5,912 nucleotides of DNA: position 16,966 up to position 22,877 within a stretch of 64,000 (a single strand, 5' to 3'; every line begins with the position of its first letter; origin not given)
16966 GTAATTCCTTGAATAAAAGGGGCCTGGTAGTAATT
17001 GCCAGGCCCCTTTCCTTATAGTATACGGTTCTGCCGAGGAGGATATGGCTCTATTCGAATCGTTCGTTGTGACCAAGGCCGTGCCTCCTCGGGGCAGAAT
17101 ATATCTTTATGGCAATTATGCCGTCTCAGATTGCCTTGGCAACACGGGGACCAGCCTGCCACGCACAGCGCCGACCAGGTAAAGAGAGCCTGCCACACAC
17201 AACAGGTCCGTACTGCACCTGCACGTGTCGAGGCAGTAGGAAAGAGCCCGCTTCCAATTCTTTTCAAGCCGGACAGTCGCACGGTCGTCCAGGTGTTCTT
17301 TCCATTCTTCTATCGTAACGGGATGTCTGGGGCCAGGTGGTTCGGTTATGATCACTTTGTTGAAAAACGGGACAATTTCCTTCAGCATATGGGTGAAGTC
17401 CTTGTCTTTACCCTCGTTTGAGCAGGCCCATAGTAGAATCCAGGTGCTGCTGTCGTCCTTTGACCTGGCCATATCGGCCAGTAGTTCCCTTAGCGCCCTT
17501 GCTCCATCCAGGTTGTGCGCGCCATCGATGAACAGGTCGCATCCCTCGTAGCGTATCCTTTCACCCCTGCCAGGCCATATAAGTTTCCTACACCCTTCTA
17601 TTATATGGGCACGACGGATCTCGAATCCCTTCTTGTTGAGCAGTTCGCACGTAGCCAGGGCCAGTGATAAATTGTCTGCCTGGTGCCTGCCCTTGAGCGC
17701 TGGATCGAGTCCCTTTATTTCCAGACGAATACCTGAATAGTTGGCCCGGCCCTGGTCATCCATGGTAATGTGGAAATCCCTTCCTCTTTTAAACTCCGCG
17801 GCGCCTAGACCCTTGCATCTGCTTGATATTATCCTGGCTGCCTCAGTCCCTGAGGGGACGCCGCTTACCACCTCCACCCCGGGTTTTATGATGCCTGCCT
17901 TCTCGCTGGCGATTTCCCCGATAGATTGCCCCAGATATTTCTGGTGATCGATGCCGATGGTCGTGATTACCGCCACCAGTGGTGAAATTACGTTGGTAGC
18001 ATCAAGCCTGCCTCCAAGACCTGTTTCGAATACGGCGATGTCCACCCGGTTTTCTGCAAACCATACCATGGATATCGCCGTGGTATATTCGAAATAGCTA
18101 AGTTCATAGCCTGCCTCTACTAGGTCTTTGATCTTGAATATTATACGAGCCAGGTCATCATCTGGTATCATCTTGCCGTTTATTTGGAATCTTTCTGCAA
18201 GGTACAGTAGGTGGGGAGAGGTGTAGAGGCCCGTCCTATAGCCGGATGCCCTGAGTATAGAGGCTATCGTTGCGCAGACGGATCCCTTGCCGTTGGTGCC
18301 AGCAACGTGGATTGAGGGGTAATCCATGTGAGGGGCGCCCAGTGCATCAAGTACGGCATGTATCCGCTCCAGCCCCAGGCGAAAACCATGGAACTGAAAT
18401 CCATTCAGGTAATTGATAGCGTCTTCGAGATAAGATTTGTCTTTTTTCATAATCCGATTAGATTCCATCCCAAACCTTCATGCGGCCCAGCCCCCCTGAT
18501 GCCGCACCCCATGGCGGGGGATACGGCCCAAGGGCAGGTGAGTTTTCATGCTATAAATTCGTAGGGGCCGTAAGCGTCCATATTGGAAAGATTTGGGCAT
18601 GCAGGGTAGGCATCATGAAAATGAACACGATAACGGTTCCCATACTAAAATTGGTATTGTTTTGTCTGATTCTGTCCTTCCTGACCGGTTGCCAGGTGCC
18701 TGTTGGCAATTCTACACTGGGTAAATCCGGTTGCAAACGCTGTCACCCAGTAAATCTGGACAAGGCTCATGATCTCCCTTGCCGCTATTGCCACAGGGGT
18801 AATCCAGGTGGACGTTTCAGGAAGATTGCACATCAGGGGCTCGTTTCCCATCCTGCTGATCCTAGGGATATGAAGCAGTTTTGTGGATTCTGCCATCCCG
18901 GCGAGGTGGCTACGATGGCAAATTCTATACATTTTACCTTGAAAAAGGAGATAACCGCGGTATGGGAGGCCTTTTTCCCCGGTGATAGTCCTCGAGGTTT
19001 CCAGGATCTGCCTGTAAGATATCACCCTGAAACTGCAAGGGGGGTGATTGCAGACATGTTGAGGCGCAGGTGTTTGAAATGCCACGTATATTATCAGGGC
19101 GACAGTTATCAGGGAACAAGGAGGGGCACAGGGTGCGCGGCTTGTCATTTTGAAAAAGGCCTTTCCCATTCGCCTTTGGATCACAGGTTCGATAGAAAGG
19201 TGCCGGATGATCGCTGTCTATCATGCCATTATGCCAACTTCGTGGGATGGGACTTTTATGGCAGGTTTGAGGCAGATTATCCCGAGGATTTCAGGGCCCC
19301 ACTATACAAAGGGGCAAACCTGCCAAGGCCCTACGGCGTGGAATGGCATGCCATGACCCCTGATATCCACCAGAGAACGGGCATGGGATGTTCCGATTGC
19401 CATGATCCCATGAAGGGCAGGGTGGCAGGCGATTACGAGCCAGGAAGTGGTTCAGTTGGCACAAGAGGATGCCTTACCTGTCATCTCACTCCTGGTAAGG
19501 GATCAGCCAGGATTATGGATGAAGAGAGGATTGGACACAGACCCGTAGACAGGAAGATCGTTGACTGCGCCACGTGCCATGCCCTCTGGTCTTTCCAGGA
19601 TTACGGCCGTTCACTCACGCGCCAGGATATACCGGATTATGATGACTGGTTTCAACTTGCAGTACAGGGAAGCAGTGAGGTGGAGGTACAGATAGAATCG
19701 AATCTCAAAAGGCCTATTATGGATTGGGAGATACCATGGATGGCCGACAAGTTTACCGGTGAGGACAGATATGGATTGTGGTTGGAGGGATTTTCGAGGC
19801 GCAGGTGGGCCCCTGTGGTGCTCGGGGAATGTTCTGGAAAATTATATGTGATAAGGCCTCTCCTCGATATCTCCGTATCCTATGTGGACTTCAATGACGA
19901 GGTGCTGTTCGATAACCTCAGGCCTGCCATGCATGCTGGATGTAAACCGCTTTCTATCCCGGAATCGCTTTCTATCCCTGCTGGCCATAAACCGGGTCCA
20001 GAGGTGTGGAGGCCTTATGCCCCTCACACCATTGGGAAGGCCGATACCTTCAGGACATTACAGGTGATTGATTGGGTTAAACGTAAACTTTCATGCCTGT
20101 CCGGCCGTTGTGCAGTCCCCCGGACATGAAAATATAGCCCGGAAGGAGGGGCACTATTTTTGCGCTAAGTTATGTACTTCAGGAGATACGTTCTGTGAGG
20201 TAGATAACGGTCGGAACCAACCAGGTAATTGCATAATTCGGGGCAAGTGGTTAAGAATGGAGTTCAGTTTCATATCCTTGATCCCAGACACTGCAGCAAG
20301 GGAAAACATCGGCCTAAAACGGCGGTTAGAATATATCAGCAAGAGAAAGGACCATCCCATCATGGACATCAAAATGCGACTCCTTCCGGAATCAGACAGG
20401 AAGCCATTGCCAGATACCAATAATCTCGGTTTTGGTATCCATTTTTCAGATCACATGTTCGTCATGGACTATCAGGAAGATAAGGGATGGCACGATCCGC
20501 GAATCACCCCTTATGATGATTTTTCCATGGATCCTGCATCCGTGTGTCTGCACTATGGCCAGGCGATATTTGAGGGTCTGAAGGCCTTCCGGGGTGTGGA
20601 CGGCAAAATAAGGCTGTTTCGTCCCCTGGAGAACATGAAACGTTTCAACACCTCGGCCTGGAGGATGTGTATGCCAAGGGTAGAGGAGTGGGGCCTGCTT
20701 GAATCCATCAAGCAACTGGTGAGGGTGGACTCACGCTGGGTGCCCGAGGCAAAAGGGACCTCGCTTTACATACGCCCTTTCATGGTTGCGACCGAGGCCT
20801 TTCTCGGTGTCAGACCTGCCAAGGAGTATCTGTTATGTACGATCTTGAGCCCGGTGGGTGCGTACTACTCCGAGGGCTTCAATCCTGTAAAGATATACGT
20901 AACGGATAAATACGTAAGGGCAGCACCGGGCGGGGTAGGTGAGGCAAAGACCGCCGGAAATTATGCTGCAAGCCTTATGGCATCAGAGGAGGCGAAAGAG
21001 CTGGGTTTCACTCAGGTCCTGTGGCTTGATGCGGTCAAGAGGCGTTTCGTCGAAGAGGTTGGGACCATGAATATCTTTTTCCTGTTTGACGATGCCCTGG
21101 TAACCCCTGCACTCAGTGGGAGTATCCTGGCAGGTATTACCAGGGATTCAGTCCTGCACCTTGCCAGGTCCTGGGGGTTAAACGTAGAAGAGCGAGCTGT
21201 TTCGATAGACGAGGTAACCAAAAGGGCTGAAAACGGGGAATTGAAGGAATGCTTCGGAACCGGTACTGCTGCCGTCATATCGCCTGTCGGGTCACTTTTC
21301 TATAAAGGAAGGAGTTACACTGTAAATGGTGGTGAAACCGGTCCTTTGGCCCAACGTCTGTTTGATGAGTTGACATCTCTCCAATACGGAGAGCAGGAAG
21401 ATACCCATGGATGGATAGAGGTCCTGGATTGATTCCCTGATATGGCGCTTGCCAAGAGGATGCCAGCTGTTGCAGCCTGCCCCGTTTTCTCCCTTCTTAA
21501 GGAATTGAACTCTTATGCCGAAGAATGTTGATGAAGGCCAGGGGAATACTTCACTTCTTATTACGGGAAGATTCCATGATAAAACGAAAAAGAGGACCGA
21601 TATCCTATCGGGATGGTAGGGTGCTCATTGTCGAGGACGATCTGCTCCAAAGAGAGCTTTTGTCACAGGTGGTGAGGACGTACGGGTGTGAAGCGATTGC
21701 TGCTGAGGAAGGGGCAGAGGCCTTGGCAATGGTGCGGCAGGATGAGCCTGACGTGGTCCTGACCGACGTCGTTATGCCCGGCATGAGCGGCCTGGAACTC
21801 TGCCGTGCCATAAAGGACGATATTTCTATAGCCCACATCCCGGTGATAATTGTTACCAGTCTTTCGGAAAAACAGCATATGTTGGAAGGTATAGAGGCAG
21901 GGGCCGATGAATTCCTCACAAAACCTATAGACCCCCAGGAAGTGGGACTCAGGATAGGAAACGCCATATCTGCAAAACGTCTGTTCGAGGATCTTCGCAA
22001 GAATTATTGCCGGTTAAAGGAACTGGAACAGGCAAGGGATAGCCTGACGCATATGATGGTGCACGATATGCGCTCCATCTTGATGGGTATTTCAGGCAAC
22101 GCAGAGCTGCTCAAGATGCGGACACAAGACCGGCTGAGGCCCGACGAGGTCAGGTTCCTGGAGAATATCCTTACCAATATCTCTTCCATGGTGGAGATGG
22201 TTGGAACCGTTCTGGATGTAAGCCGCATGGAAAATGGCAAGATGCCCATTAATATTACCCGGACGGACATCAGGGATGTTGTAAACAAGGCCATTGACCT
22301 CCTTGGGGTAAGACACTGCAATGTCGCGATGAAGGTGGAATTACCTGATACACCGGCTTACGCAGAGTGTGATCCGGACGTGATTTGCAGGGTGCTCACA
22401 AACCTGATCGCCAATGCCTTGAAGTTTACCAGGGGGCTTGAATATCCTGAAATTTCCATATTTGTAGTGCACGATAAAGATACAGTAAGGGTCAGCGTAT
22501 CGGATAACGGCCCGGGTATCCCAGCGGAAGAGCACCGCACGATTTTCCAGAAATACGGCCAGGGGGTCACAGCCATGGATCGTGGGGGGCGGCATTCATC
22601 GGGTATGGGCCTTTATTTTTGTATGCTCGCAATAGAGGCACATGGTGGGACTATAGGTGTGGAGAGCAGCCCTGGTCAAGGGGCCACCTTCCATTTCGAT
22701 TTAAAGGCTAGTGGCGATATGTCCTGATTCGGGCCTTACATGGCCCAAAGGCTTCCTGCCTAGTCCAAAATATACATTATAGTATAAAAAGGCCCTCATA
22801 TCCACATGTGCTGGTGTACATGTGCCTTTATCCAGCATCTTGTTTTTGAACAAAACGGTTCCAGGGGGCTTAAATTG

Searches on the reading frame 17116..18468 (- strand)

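Call 45: search_protein_families(library=pfam, proteins=[window:17116-18468:-], max_evalue=0.001)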
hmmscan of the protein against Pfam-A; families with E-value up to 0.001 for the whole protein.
window:17116-18468:- (450 aa): 2 families
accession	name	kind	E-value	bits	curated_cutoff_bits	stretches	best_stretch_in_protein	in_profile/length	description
PF08245.18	Mur_ligase_M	-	1.9e-09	38.2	24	1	55-273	1-199/200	Mur ligase middle domain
PF02875.26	Mur_ligase_C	-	1.2e-08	36.3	28.4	1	300-428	1-126/127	Mur ligase, glutamate ligase domain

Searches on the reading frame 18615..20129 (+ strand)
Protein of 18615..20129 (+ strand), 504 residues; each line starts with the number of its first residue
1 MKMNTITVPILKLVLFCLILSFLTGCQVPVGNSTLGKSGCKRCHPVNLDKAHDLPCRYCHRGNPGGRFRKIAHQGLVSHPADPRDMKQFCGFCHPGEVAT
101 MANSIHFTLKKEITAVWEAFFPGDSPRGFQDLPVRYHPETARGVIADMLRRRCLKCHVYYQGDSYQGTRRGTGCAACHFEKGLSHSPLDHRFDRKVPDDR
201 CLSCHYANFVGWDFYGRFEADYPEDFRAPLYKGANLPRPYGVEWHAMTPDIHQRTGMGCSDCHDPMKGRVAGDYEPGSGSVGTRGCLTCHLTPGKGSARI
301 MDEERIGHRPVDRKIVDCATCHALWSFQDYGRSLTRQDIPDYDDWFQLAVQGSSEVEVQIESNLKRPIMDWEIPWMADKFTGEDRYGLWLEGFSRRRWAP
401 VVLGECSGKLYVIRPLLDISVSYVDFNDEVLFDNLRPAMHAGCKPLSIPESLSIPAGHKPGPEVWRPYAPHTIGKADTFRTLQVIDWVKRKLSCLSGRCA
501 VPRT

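Call 45: search_protein_families(library=pfam, proteins=[window:18615-20129:+], max_evalue=0.001)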
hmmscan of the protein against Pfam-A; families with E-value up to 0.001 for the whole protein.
window:18615-20129:+ (504 aa): 3 families
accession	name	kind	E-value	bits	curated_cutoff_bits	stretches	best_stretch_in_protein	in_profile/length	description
PF14522.11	Cytochrome_C7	-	1.3e-08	35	24.8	1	250-322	6-66/67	Cytochrome c7 and related cytochrome c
PF14537.11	Cytochrom_c3_2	-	3.5e-07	31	25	1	251-323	1-65/79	Cytochrome c3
PF02085.21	Cytochrom_CIII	-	4.1e-06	27.5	22.9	0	152-206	32-83/101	Class III cytochrome C family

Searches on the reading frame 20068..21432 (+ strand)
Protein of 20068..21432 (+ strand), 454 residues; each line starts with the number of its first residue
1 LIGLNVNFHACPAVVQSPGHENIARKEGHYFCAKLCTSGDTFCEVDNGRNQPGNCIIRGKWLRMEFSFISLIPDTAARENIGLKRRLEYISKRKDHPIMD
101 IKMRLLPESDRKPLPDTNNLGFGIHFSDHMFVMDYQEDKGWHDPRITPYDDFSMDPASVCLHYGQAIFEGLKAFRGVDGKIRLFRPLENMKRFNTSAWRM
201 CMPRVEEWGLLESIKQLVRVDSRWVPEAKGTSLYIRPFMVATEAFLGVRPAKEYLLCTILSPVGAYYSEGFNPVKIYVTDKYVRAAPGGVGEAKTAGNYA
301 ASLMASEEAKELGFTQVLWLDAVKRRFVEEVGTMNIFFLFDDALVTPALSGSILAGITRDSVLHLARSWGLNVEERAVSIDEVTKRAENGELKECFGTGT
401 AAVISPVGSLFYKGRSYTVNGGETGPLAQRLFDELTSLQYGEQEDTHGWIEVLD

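Call 45: search_protein_families(library=pfam, proteins=[window:20068-21432:+], max_evalue=0.001)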
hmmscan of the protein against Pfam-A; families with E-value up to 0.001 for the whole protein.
window:20068-21432:+ (454 aa): 1 family
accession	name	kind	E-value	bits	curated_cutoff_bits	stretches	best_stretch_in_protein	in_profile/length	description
PF01063.24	Aminotran_4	-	3.7e-33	115.7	28.5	1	167-409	2-222/223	Amino-transferase class IV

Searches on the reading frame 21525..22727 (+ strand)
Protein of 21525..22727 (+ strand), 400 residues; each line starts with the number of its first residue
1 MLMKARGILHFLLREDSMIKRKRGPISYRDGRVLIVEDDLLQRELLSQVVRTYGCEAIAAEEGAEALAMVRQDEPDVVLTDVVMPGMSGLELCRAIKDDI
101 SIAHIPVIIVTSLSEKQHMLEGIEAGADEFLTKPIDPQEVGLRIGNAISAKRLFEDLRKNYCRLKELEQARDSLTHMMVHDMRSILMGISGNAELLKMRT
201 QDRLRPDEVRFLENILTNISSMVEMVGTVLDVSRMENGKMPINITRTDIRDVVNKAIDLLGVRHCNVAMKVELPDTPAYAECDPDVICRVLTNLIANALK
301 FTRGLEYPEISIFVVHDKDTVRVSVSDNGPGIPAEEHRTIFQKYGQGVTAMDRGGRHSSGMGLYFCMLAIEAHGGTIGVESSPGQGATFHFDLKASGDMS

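Call 44: search_protein_families(library=pfam, proteins=[window:21525-22727:+], max_evalue=0.001)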
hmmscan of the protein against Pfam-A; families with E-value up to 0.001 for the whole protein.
window:21525-22727:+ (400 aa): 3 families
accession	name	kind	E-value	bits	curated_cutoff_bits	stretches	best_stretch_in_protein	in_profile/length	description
PF00072.30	Response_reg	-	3.5e-29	101.7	30.2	1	33-140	1-106/111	Response regulator receiver domain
PF02518.31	HATPase_c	-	2.4e-24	86.4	26.4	1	283-395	2-109/111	Histidine kinase-, DNA gyrase B-, and HSP90-like ATPase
PF00512.31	HisKA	-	1.2e-11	44.9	26.9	1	171-238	2-66/66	His Kinase A (phospho-acceptor) domain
